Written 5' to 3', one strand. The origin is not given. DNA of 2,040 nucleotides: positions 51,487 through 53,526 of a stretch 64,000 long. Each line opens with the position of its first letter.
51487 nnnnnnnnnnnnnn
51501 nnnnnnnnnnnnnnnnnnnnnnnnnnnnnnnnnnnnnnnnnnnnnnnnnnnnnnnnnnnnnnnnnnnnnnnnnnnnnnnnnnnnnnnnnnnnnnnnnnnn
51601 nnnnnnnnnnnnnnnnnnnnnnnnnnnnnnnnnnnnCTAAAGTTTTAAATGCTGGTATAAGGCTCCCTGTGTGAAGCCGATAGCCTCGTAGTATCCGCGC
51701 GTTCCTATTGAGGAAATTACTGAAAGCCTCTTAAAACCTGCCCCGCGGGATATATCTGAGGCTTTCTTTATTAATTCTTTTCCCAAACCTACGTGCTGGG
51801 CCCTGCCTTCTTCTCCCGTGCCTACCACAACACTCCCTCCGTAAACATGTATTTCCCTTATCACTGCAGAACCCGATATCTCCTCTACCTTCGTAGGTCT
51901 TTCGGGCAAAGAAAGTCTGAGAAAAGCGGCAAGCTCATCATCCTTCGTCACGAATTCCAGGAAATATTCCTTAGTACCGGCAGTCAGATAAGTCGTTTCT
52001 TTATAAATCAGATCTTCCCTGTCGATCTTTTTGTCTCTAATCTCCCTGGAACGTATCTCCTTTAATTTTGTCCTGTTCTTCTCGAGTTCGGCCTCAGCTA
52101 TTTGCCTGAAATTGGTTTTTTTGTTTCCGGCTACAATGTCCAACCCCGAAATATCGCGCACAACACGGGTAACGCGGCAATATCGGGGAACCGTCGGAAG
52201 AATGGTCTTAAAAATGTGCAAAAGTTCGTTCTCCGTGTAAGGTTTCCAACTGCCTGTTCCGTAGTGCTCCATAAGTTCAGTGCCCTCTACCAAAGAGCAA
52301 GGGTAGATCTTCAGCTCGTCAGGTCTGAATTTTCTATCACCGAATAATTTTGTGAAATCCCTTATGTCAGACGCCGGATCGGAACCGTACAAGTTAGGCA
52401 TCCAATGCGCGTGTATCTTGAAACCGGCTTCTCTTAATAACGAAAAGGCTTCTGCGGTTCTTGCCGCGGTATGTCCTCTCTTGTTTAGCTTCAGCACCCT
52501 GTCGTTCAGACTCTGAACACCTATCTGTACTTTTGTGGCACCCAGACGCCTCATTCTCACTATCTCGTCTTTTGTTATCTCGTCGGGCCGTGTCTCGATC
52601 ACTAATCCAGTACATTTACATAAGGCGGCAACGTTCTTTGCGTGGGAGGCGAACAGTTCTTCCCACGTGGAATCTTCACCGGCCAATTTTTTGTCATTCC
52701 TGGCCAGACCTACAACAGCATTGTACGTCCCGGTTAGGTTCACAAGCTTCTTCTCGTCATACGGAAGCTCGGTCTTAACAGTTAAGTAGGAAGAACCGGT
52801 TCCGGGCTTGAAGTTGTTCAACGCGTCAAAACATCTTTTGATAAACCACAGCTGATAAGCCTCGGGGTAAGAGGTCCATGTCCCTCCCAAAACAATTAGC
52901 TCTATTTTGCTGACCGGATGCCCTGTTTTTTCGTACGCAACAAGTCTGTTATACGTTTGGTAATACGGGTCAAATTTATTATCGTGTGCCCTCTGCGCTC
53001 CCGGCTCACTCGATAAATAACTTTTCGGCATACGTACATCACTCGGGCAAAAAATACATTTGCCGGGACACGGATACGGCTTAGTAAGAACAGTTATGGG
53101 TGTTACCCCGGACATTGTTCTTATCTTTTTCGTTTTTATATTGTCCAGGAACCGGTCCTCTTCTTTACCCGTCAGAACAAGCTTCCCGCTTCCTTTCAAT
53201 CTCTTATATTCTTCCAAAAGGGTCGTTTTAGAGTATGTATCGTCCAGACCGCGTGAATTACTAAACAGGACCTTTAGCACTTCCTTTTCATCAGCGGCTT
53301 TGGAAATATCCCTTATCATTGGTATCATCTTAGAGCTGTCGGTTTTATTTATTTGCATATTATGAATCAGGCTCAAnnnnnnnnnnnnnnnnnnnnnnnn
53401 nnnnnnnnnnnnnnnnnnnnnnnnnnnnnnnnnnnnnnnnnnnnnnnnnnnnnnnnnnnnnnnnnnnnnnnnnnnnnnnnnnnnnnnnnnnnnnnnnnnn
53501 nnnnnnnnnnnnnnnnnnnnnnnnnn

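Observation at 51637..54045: Divergent Elp3 and Trm9-like methyltransferase pair: eukaryote/archaea-style (m)cm5U34 tRNA modification genes in a bacterium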

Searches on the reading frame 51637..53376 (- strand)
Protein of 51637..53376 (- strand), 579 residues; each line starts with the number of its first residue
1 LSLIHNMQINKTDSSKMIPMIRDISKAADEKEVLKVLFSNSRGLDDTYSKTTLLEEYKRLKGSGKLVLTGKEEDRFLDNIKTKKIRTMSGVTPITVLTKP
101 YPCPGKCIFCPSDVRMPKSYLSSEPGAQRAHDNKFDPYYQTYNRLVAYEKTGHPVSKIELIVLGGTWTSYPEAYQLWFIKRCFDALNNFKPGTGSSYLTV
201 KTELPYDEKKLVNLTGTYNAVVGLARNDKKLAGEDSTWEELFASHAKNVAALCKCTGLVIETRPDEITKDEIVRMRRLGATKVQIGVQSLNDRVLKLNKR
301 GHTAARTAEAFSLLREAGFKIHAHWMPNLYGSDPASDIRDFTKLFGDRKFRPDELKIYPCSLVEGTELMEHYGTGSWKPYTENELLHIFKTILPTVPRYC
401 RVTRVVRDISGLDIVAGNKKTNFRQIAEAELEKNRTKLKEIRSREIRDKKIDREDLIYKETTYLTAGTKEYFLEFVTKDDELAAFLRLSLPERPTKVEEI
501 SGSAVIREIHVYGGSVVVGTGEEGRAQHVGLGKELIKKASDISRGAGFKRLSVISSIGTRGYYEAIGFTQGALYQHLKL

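Call 3: search_protein_families(library=pfam, proteins=[window:51637-53376:-], max_evalue=0.01)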
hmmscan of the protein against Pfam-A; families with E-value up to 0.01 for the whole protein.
window:51637-53376:- (579 aa): 4 families
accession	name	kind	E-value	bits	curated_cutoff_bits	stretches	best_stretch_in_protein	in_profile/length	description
PF16199.10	Radical_SAM_C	-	8.9e-17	61.4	31.9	1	352-432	1-84/85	Radical_SAM C-terminal domain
PF04055.27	Radical_SAM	-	8.4e-14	52.5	29.5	1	256-321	78-143/166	Radical SAM superfamily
PF00583.31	Acetyltransf_1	-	0.0002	22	20.7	1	463-568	27-116/116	Acetyltransferase (GNAT) family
PF13673.13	Acetyltransf_10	-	0.0055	17.1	23.6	0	526-570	63-109/128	Acetyltransferase (GNAT) domain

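Call 4: search_protein_families(library=ncbifam, proteins=[window:51637-53376:-], max_evalue=0.01)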
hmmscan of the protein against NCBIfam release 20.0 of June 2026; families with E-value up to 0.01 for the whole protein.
window:51637-53376:- (579 aa): 19 families
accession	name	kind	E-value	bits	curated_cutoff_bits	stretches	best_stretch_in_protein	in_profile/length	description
TIGR01211.1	ELP3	subfamily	3.1e-137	458.2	350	1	68-574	43-517/522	tRNA uridine(34) 5-carboxymethylaminomethyl modification radical SAM/GNAT enzyme Elp3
TIGR01212.1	TIGR01212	equivalog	3.4e-15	55.9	180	1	255-420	109-275/302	tRNA modification radical SAM protein MnmL/YtqA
NF006067.1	PRK08208.1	equivalog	1.6e-11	43.8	380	1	238-372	107-239/427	STM4012 family radical SAM protein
TIGR03994.1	rSAM_HemZ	equivalog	3.2e-11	43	321.4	1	254-369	171-285/401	coproporphyrinogen dehydrogenase HemZ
NF006060.0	PRK08207.1-3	equivalog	5.3e-09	35.4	653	1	262-372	248-356/477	coproporphyrinogen III oxidase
TIGR04013.1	B12_SAM_MJ_1487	hypoth_equivalog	1.4e-07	30.7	251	1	261-321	246-307/382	TIGR04013 family B12-binding domain/radical SAM domain-containing protein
TIGR00539.1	hemN_rel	equivalog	9.2e-07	28.3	205.4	1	242-320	74-151/361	radical SAM family heme chaperone HemW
TIGR01210.1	TIGR01210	equivalog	6.9e-06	25.5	212.15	1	252-324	100-174/313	archaeosine biosynthesis radical SAM protein RaSEA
NF040546.1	rSAM_CUAEP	equivalog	6.9e-06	25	500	1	270-327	264-321/468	CUAEP/CCAEP-tail radical SAM (seleno)protein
NF004567.0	PRK05904.1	equivalog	1.3e-05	24.6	355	1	239-320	76-154/353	coproporphyrinogen III oxidase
TIGR00538.1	hemN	equivalog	1.9e-05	23.7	324.95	1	249-321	131-203/454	oxygen-independent coproporphyrinogen III oxidase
TIGR03975.1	rSAM_ocin_1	subfamily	3.4e-05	22.6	281.85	1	266-321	349-404/606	RiPP maturation radical SAM C-methyltransferase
NF006061.0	PRK08207.1-4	equivalog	0.0001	21.3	702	1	258-362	267-370/501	coproporphyrinogen III oxidase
NF006062.0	PRK08207.1-5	equivalog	0.00086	18.2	1007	1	261-370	246-353/476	coproporphyrinogen III oxidase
NF005133.0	PRK06582.1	equivalog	0.0011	18.1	597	1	246-310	88-152/390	coproporphyrinogen III oxidase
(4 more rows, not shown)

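Call 6: search_solved_structures(query=window:51637-53376:-, max_evalue=0.001, show_alignments=1)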
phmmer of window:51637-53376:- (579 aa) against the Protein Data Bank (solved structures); distinct sequences matched with E-value up to 0.001: 9.
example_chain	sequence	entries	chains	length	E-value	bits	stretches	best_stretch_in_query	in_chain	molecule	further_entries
5l7j_A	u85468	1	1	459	7e-94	318.5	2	248-574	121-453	ELP3 family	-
6iaz_A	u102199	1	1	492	1.3e-92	314.3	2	247-574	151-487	Histone acetyltransferase, ELP3 family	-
6iad_A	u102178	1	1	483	1.5e-92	314.1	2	247-574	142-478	Histone acetyltransferase, ELP3 family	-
6ia8_A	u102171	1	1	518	1.7e-92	313.9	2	247-574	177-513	Histone acetyltransferase, ELP3 family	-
6ia6_A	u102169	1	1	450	1.2e-85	291.3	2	248-574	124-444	ELP3 family, ELP3 family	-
5l7l_A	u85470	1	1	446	1.2e-85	291.3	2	248-574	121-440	ELP3 family, ELP3 family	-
8ptx_C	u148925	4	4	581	2.1e-78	267.5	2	249-571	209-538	Elongator complex protein 3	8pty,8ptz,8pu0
8avg_C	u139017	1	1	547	3.7e-76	260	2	251-571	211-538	Elongator complex protein 3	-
6qk7_C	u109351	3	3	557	1.1e-73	251.9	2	251-574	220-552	Elongator complex protein 3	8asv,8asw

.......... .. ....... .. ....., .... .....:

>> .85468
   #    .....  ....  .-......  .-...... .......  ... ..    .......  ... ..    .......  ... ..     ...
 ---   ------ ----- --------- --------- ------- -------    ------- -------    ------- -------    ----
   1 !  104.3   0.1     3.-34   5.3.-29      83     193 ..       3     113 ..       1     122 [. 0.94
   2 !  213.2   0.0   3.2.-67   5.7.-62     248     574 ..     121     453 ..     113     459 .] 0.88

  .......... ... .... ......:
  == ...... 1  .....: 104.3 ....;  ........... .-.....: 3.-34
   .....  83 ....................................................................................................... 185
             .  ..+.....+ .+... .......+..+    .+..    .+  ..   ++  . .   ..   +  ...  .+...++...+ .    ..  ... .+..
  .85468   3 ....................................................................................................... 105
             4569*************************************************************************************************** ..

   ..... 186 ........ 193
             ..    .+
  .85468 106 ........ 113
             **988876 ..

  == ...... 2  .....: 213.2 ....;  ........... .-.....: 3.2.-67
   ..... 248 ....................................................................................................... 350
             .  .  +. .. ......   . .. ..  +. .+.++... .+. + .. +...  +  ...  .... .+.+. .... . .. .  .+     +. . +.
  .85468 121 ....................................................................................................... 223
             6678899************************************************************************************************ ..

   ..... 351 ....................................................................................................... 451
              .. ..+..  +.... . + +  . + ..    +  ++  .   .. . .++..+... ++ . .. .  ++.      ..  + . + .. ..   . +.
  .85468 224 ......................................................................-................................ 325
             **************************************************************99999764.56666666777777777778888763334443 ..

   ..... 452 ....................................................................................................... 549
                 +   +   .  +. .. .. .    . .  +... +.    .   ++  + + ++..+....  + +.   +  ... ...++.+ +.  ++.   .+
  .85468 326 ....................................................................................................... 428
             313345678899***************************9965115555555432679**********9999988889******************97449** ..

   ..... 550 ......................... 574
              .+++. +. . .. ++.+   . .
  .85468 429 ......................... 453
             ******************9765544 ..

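Call 25: find_homologous_proteins(query=window:51637-53376:-, max_evalue=1e-30)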
Query window:51637-53376:- (579 aa): 8000 proteins with E <= 1e-30 among 8000 candidates; the best 120 are listed.
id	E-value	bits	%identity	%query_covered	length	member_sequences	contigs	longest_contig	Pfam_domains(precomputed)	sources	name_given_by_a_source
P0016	0.0e+0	1184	90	99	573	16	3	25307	PF16199.11,PF04055.28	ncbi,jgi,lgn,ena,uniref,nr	ncbi:MAG: hypothetical protein UV89_C0002G0006 [candidate division WWE3 bacterium GW2011_GWB2_43_22]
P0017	0.0e+0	1136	86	99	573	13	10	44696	PF16199.11,PF04055.28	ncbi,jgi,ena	-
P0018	0.0e+0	1130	85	99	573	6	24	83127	PF16199.11,PF04055.28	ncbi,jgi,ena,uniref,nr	ncbi:hypothetical protein A2380_03275 [candidate division WWE3 bacterium RIFOXYB1_FULL_43_24]|uniref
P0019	0.0e+0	1099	86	94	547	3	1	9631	PF16199.11,PF04055.28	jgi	-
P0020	2.7e-273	926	70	97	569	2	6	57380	PF16199.11,PF04055.28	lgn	-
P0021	6.7e-256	868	66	98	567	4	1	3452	PF16199.11,PF04055.28,PF00583.32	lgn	-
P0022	1.7e-233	794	60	99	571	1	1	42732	PF16199.11,PF04055.28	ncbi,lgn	-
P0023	6.2e-227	773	72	80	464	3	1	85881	PF16199.11,PF04055.28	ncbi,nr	ncbi:MAG: tRNA uridine(34) 5-carboxymethylaminomethyl modification radical SAM/GNAT enzyme Elp3 [Pat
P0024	1.3e-219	748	62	88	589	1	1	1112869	PF16199.11,PF04055.28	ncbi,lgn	ncbi:MAG: elongator complex protein 3 [Patescibacteria group bacterium]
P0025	3.5e-212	724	56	97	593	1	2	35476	PF13673.14,PF16199.11,PF04055.28,PF00583.32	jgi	-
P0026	4.6e-211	720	56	97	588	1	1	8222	PF16199.11,PF04055.28,PF00583.32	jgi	-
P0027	7.8e-211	720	55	99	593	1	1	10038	PF16199.11,PF04055.28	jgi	-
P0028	1.7e-210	718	56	97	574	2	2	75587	PF13673.14,PF16199.11,PF04055.28,PF00583.32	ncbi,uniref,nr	ncbi:hypothetical protein A2415_03455 [candidate division WWE3 bacterium RIFOXYC1_FULL_39_7]|uniref:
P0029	2.3e-210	718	56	98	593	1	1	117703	PF13673.14,PF16199.11,PF04055.28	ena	-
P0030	1.3e-209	715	56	98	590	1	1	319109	PF16199.11,PF04055.28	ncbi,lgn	-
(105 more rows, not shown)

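Call 28: find_related_loci(query=A2, collection=genome_contigs, flank=8000)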
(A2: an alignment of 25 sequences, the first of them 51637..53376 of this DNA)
Query A2 (579 aa) in genome_contigs; peptide patterns used: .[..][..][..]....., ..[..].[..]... (x = any residue, [..] = any of these).
600 stretches matched a pattern (row limit reached: there are more); 596 encode a relative of the query (tblastn E <= 1e-3); the best 80 are kept; 80 distinct loci.
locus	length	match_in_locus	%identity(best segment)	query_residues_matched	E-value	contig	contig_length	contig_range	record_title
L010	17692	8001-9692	66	13-579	0e+0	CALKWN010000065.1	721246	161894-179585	MAG TPA_asm: uncultured candidate division WWE3 bacterium isolate SRR6007446_bin.103_CONCOCT_v1.1_MAG genome assembly, c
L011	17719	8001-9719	85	7-579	0e+0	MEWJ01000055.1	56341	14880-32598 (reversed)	MAG: candidate division WWE3 bacterium RIFOXYD1_FULL_43_17 rifoxyd1_full_scaffold_702, whole genome shotgun sequence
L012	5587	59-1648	56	47-579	0e+0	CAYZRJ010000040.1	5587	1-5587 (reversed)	MAG TPA_asm: uncultured Candidatus Saccharibacteria bacterium isolate SRP062349_co1_296 genome assembly, contig: NODE_50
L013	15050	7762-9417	55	29-575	0e+0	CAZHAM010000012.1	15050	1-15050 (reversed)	MAG TPA_asm: uncultured Candidatus Saccharibacteria bacterium isolate SRP050083_co7_606 genome assembly, contig: NODE_32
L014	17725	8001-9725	52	12-579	0e+0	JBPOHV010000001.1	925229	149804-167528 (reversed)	MAG: candidate division WWE3 bacterium isolate MAG_289 c_000000385610, whole genome shotgun sequence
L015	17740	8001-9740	53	2-575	0e+0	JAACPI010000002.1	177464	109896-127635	MAG: bacterium isolate CG_2015-02_35_19 CG_2015-02_curated_scaffold_41, whole genome shotgun sequence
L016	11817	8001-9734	51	24-575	0e+0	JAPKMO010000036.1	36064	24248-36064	MAG: Anaerolineae bacterium isolate AMX57 NODE_36_length_36064_cov_1.661100:GC=0.635, whole genome shotgun sequence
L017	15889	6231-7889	53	48-579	0e+0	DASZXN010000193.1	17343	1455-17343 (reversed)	MAG TPA_asm: Phototrophicaceae bacterium isolate SMAG_U6184 k141_1039303, whole genome shotgun sequence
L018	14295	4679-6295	50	11-575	0e+0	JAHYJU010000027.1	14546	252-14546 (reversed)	MAG: Patescibacteria group bacterium isolate KA30 NODE_2056_length_14546_cov_4.507525, whole genome shotgun sequence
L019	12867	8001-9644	52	11-579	0e+0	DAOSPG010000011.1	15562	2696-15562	MAG TPA_asm: bacterium isolate AMR_MDS_2325 NODE_3809_length_15562_cov_21.479525, whole genome shotgun sequence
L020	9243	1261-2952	52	33-575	0e+0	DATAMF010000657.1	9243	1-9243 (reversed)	MAG TPA_asm: Aggregatilineaceae bacterium isolate SMAG_U6983 k141_429707, whole genome shotgun sequence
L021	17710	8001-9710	51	31-575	0e+0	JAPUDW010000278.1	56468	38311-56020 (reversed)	MAG: Bacteroidetes bacterium isolate labscale reactor_MAG9 NODE_436_length_56468_cov_5.693439, whole genome shotgun sequ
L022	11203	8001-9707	51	15-579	0e+0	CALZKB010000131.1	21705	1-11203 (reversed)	MAG: Thermoanaerobaculia bacterium isolate FO_M_Acidobacteriota_07 genome assembly, contig: scaffold_4990, whole genome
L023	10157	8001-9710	51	17-579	0e+0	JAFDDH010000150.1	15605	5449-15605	MAG: Deltaproteobacteria bacterium isolate Meg19_02_Bin_79 Meg19_02_Bin_79_scaffold_8211, whole genome shotgun sequence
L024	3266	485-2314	49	3-575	0e+0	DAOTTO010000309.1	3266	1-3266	MAG TPA_asm: Anaerolineae bacterium isolate F11_13 k119_1492479, whole genome shotgun sequence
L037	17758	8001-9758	49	5-575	0e+0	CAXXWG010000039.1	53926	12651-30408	MAG: Aggregatilineales bacterium isolate 4734e482-6ba8-4989-a020-70ef2b8c55ca genome assembly, contig: contig_39, whole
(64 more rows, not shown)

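Call 64: search_protein_families(library=pfam, proteins=[L037:4791-6512:-], max_evalue=0.001)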
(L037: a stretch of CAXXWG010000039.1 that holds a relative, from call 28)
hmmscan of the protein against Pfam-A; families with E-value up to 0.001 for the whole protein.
L037:4791-6512:- (574 aa): 15 families
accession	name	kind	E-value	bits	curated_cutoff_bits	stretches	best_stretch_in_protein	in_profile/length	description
PF02390.23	Methyltransf_4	-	1.6e-40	138.8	24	1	267-433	2-171/173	Putative methyltransferase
PF13649.12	Methyltransf_25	-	2.9e-30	105.2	27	2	51-144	1-97/97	Methyltransferase domain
PF08242.18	Methyltransf_12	-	6.2e-28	97.8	30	1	52-146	1-98/98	Methyltransferase domain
PF13489.12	Methyltransf_23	-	9.7e-27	94.1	27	1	42-213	16-153/164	Methyltransferase domain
PF08241.18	Methyltransf_11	-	9e-25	87.6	21.2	1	52-147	1-94/95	Methyltransferase domain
PF13847.12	Methyltransf_31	-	3.5e-19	69.4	27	2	50-148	6-109/145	Methyltransferase domain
PF05175.20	MTS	-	2.9e-11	43.8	23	1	36-159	21-149/170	Methyltransferase small domain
PF24675.1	NpmA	-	4.1e-08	33.2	60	1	258-381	15-137/214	16S rRNA (adenine(1408)-N(1))-methyltransferase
PF02353.26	CMAS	-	2e-07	31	27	1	44-151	59-167/273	Mycolic acid cyclopropane synthetase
PF06080.18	DUF938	-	3e-05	24.3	27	0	47-147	24-136/202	Protein of unknown function (DUF938)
PF01209.24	Ubie_methyltran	-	5.8e-05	23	20.1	0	48-145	48-148/233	ubiE/COQ5 methyltransferase family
PF01728.25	FtsJ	-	6.7e-05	23.3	24.1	1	47-116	21-97/181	FtsJ-like methyltransferase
PF08003.17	Methyltransf_9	-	7.6e-05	22.3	23.8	1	34-122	103-194/315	Protein of unknown function (DUF1698)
PF07021.18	MetW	-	0.00035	20.7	21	0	45-82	11-47/193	Methionine biosynthesis protein MetW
PF01135.25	PCMT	-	0.00055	20.2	20.3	0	45-94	71-121/210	Protein-L-isoaspartate(D-aspartate) O-methyltransferase (PCMT)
